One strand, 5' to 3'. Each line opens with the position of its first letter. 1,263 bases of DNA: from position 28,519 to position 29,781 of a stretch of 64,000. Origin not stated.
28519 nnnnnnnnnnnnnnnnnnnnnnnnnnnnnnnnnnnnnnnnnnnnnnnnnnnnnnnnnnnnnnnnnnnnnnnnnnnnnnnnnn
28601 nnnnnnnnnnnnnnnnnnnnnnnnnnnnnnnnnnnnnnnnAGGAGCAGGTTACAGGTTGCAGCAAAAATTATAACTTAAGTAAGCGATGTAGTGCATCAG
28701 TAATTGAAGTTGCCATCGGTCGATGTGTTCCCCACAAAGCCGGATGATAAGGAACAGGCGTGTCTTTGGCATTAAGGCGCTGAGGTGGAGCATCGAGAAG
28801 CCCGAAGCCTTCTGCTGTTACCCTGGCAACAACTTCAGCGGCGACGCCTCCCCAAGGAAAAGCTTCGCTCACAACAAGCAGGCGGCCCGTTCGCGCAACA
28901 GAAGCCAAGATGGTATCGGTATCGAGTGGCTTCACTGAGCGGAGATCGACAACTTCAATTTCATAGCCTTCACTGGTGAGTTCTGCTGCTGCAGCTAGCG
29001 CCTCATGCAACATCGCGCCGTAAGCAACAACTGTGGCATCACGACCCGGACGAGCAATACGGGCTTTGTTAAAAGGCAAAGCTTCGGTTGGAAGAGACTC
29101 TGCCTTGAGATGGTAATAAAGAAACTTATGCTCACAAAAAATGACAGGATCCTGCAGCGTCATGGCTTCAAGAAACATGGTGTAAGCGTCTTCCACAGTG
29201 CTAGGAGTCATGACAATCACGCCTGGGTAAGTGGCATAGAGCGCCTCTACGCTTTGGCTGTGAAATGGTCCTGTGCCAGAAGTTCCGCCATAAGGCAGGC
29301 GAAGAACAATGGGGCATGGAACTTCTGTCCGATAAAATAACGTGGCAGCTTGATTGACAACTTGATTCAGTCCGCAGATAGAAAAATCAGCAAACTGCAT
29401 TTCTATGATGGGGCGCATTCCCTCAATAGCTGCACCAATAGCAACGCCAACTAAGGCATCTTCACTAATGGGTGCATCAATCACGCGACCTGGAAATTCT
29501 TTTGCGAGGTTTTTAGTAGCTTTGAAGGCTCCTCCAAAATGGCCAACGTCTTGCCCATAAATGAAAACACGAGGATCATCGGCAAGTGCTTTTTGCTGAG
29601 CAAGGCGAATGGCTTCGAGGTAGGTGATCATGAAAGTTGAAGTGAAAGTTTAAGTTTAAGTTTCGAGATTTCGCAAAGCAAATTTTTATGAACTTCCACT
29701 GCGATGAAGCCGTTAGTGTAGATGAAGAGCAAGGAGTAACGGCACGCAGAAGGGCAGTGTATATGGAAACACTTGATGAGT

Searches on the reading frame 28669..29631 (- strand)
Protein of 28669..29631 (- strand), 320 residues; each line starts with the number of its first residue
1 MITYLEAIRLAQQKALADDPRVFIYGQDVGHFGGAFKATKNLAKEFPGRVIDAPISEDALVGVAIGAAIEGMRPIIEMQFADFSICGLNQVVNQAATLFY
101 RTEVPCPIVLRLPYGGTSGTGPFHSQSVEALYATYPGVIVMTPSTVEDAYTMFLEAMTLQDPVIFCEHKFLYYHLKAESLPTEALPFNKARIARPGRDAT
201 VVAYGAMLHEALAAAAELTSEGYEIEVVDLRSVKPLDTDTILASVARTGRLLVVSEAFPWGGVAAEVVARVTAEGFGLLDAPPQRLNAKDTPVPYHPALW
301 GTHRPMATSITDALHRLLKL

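Call 8: search_protein_families(library=pfam, proteins=[window:28669-29631:-], max_evalue=0.01)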
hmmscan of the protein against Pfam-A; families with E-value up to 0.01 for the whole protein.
window:28669-29631:- (320 aa): 3 families
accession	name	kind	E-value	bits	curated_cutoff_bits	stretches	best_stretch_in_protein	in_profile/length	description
PF02780.25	Transketolase_C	-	9.9e-37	126.1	25.9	1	189-299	2-113/124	Transketolase, C-terminal domain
PF02779.29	Transket_pyr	-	4.7e-34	118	27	1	2-172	3-172/174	Transketolase, pyrimidine binding domain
PF22613.1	Transketolase_C_1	-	0.0013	19.4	27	1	196-239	11-54/113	Transketolase-like TK C-terminal domain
